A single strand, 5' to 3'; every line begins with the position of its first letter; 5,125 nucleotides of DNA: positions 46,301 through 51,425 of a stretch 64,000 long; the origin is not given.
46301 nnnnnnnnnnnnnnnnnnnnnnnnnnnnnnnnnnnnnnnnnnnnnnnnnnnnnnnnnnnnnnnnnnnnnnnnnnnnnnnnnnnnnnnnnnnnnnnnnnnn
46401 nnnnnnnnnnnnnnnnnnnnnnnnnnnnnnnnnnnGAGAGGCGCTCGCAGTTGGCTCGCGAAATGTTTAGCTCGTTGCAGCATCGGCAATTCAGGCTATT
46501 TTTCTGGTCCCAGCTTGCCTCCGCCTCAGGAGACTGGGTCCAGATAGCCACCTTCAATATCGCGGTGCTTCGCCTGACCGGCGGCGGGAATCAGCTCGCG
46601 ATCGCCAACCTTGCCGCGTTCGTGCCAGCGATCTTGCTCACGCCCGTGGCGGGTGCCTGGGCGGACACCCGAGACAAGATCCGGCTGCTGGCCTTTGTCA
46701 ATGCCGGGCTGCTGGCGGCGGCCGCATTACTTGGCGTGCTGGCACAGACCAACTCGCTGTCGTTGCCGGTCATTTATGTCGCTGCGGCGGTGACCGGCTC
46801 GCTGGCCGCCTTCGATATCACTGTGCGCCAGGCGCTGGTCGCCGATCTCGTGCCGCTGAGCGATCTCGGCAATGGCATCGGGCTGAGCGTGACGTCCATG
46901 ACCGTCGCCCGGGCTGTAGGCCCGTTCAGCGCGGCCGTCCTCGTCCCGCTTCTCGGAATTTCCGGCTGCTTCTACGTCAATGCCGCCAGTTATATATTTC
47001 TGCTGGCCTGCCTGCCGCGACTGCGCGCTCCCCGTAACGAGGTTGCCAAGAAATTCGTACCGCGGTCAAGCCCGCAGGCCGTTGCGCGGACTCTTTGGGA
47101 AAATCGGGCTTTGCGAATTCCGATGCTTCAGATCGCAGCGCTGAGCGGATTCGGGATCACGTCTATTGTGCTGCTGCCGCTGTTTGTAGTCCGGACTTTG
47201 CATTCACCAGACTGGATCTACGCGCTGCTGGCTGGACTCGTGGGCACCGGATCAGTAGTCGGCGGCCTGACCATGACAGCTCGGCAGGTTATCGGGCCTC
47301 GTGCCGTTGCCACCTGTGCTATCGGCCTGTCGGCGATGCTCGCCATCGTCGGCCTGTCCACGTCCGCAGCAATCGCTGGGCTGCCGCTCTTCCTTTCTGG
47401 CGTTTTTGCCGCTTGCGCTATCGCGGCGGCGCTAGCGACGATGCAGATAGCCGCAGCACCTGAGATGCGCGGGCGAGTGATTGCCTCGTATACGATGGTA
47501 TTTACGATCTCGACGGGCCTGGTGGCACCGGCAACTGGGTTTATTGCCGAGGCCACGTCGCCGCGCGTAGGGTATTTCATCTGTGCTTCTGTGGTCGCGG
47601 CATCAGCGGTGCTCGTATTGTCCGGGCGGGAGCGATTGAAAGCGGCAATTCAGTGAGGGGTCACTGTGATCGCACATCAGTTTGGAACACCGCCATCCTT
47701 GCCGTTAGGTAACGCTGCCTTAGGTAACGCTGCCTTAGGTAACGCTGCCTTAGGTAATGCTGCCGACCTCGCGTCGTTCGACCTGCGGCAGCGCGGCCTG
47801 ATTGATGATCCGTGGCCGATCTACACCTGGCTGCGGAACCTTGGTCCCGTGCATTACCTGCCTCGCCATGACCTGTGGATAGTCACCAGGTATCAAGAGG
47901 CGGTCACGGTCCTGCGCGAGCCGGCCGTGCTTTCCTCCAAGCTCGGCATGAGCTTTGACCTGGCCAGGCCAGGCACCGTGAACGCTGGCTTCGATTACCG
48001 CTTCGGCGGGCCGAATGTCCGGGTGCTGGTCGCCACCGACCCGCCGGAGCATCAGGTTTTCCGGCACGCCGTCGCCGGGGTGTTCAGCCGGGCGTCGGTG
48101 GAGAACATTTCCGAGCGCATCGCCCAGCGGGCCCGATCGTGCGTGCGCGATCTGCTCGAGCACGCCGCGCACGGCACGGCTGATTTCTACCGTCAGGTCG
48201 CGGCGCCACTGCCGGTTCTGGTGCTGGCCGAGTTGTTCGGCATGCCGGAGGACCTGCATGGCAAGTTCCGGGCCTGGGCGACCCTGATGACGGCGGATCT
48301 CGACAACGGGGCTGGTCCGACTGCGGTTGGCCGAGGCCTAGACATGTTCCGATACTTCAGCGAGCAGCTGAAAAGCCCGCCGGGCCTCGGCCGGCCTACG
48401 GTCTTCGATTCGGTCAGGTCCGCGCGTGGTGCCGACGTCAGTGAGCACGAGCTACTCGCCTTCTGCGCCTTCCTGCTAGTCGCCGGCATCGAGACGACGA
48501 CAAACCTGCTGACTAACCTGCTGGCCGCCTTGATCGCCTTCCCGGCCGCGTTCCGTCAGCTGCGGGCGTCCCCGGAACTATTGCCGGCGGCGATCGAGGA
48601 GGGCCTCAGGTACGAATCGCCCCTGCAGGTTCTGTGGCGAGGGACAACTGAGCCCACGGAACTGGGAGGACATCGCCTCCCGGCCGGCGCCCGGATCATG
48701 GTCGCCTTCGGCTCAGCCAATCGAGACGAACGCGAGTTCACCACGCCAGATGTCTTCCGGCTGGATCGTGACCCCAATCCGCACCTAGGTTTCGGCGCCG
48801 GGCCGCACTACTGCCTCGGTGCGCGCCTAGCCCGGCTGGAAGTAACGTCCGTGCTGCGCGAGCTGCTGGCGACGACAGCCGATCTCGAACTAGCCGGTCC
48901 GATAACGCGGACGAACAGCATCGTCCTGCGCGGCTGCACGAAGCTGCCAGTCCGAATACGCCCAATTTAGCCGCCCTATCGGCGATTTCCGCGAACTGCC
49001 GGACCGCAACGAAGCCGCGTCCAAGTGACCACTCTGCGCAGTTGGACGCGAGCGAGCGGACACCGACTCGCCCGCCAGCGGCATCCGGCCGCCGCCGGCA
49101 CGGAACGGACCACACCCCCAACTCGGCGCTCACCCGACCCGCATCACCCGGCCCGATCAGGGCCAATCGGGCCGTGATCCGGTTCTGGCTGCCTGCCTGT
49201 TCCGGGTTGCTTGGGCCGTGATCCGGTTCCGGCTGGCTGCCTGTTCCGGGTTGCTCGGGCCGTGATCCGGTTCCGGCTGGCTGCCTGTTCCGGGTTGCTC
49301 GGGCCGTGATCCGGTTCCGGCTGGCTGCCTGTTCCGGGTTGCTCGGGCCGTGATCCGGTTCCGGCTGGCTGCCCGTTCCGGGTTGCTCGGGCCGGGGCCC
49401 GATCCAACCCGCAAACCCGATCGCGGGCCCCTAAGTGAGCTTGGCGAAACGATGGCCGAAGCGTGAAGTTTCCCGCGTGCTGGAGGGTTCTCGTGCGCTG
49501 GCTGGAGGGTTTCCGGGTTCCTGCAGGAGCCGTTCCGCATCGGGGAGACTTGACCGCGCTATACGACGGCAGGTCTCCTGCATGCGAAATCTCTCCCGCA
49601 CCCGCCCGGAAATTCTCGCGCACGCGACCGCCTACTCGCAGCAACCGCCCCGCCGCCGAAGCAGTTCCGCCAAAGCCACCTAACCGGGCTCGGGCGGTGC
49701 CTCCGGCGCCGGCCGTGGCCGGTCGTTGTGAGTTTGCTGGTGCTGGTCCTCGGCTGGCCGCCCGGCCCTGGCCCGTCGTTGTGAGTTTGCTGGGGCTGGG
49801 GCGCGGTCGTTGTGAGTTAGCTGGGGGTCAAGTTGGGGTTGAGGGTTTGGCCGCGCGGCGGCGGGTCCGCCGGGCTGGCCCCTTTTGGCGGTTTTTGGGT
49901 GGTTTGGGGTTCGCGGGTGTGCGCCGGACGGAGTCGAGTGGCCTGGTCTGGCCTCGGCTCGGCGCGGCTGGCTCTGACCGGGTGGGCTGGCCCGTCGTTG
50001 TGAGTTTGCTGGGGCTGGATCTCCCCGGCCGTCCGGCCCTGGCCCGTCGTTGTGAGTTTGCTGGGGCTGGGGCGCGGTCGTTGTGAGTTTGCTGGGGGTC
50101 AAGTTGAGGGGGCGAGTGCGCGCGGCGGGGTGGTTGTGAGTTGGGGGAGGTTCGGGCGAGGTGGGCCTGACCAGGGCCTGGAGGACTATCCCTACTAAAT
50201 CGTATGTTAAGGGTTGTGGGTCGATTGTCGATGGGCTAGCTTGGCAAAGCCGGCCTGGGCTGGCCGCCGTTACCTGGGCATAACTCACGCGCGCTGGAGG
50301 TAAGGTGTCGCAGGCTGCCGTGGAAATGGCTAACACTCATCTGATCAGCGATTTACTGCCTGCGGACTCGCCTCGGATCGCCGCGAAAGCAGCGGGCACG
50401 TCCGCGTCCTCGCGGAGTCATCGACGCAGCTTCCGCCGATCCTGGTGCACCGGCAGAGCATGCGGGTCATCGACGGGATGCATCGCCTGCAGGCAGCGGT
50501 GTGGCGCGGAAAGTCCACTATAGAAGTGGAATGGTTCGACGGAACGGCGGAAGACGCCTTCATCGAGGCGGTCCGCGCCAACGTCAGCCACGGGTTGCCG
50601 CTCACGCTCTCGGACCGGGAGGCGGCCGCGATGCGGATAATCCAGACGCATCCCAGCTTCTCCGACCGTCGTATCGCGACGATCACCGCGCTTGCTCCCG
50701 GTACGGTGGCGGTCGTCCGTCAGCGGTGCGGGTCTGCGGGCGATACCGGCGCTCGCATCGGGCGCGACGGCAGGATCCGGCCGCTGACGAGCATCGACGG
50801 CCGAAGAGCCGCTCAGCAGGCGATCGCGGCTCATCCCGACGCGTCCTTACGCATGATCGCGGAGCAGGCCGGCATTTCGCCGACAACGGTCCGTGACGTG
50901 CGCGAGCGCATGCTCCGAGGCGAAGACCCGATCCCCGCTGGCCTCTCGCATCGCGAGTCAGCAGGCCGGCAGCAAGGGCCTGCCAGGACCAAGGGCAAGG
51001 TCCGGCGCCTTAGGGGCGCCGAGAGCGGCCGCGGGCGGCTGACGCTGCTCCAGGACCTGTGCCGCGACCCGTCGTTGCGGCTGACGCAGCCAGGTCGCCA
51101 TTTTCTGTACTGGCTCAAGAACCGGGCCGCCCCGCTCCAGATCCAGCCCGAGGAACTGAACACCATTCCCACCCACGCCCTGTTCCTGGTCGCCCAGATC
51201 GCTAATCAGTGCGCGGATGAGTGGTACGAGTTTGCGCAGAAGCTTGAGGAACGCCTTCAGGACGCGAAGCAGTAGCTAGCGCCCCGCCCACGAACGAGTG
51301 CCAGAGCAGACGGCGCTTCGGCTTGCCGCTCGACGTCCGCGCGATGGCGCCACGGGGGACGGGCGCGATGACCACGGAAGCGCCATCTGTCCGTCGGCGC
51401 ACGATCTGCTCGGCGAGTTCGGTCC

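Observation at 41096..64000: FkbH-like enzyme, KAS III-like enzyme, free ACP and FAAL scattered among NRPS genes: a glycerate/tetronate-type cassette in a peptide context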

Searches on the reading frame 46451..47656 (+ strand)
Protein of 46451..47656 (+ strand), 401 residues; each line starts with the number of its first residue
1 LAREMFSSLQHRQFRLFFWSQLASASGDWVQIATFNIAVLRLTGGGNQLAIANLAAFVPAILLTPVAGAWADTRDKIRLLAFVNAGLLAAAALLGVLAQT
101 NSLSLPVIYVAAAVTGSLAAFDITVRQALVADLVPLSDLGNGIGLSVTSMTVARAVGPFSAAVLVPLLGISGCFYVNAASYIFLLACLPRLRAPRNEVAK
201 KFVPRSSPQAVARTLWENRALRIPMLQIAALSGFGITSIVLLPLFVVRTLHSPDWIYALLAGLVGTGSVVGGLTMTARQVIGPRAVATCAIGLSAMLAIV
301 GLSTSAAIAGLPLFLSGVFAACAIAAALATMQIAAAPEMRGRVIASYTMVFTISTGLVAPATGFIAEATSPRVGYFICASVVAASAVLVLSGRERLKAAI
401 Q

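Call 4: search_protein_families(library=pfam, proteins=[window:46451-47656:+])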
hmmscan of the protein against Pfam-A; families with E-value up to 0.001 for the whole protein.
window:46451-47656:+ (401 aa): 2 families
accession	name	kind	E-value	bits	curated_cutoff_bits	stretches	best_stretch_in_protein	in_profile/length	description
PF05977.19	MFS_3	-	2.8e-27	95.8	27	1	6-390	4-391/524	Transmembrane secretion effector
PF07690.21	MFS_1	-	5.3e-24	85.2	33.4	2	18-272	2-255/347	Major Facilitator Superfamily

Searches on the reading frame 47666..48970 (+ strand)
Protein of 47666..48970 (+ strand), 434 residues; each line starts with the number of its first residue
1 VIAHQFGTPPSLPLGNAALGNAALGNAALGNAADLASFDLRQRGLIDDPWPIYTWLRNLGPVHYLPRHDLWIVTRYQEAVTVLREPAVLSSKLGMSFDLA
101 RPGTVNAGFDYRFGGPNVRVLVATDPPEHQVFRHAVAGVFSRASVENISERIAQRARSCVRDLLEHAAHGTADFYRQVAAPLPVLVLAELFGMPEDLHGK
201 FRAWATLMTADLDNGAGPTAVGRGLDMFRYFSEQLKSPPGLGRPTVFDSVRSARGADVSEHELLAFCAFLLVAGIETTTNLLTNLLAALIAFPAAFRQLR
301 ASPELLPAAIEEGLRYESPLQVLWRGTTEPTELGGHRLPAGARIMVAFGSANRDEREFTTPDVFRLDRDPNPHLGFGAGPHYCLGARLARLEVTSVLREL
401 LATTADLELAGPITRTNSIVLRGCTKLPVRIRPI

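Call 4: search_protein_families(library=pfam, proteins=[window:47666-48970:+])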
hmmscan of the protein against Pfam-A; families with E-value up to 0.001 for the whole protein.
window:47666-48970:+ (434 aa): 1 family
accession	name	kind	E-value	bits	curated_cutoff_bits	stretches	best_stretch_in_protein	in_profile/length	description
PF00067.27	p450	-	4.3e-25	88.8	22.8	1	256-401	256-429/462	Cytochrome P450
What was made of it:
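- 47666..48970 (+): Cytochrome P450. Pfam, call 4.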

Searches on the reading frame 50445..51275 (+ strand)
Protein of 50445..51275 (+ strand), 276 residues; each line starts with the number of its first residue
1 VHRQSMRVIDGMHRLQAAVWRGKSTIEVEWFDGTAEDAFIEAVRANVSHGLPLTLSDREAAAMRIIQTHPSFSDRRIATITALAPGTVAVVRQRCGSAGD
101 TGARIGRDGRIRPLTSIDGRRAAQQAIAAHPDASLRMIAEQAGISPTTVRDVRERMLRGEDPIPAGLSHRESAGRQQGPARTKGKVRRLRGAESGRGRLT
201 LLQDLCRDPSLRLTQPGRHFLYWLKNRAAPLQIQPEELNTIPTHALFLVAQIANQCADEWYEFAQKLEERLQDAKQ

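Call 4: search_protein_families(library=pfam, proteins=[window:50445-51275:+])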
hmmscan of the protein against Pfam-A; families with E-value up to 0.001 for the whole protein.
window:50445-51275:+ (276 aa): 2 families
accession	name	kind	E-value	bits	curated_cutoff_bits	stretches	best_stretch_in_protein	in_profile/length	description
PF13412.12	HTH_24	-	0.00036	20.5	21.9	0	126-151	11-36/48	Winged helix-turn-helix DNA-binding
PF13404.12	HTH_AsnC-type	-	0.00083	19.6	27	0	127-151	12-36/42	AsnC-type helix-turn-helix domain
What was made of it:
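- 50445..51275 (+): NovG-type helix-turn-helix regulator. Weak HTH hits, call 4.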

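Call 7: search_protein_families(library=ncbifam, max_evalue=0.01, proteins=[window:50445-51275:+])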
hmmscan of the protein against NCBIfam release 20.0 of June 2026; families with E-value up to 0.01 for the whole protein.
window:50445-51275:+ (276 aa): 1 family
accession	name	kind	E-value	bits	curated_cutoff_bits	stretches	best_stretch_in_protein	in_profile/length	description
NF033577.2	transpos_IS481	equivalog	0.0029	17.2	224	1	125-204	6-85/284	IS481 family transposase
